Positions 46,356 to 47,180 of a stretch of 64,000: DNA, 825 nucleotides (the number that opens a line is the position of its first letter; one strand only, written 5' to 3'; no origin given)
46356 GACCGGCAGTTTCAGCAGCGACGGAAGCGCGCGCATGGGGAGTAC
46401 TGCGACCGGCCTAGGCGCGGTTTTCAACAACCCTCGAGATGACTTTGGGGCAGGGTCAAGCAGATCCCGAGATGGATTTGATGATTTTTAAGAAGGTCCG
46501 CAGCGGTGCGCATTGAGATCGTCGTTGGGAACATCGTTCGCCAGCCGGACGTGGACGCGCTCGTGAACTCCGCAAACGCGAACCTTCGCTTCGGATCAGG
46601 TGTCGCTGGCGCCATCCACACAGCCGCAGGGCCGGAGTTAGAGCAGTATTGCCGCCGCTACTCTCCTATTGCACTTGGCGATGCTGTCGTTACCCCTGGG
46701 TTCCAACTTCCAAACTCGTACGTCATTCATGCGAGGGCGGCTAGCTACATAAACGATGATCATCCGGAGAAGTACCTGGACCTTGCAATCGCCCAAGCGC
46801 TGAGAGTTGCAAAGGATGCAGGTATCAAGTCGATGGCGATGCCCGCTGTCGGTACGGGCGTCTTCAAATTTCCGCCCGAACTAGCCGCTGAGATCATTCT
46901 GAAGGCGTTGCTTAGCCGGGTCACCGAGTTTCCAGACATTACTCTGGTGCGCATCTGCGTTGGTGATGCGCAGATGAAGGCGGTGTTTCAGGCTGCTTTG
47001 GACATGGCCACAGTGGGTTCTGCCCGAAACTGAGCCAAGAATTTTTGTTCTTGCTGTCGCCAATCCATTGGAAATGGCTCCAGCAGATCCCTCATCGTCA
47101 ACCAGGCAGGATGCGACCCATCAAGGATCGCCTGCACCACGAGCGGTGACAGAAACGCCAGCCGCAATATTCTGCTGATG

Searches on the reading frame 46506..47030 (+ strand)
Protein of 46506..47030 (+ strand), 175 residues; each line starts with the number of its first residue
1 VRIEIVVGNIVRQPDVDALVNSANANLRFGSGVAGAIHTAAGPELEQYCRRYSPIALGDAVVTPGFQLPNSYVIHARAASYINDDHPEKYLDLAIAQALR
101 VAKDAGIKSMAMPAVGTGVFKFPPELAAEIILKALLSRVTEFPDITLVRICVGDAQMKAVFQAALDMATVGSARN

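Call 36: search_protein_families(library=pfam, proteins=[window:46506-47030:+], max_evalue=0.001)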
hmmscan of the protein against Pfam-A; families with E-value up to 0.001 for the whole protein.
window:46506-47030:+ (175 aa): 1 family
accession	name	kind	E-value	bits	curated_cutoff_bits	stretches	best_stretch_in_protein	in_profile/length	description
PF01661.27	Macro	-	7.2e-33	113.5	22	1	20-131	1-118/118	Macro domain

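Call 76: search_protein_families(library=padloc, proteins=[window:46506-47030:+], max_evalue=0.001)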
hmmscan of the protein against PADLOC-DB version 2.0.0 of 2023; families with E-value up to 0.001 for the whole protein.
window:46506-47030:+ (175 aa): 1 family
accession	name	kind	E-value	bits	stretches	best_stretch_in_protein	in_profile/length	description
PDLC02990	DarG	-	0.00019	19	1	3-119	2-117/329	-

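Call 77: search_protein_families(library=phrogs, proteins=[window:46506-47030:+], max_evalue=0.001)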
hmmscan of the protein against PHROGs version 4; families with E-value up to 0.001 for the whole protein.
window:46506-47030:+ (175 aa): 2 families
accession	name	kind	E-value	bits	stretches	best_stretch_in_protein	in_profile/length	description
phrog_2613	-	unknown function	6.3e-05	23.6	1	4-137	28-175/274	-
phrog_335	-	other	9.7e-05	22.7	1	1-118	54-176/422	phosphatase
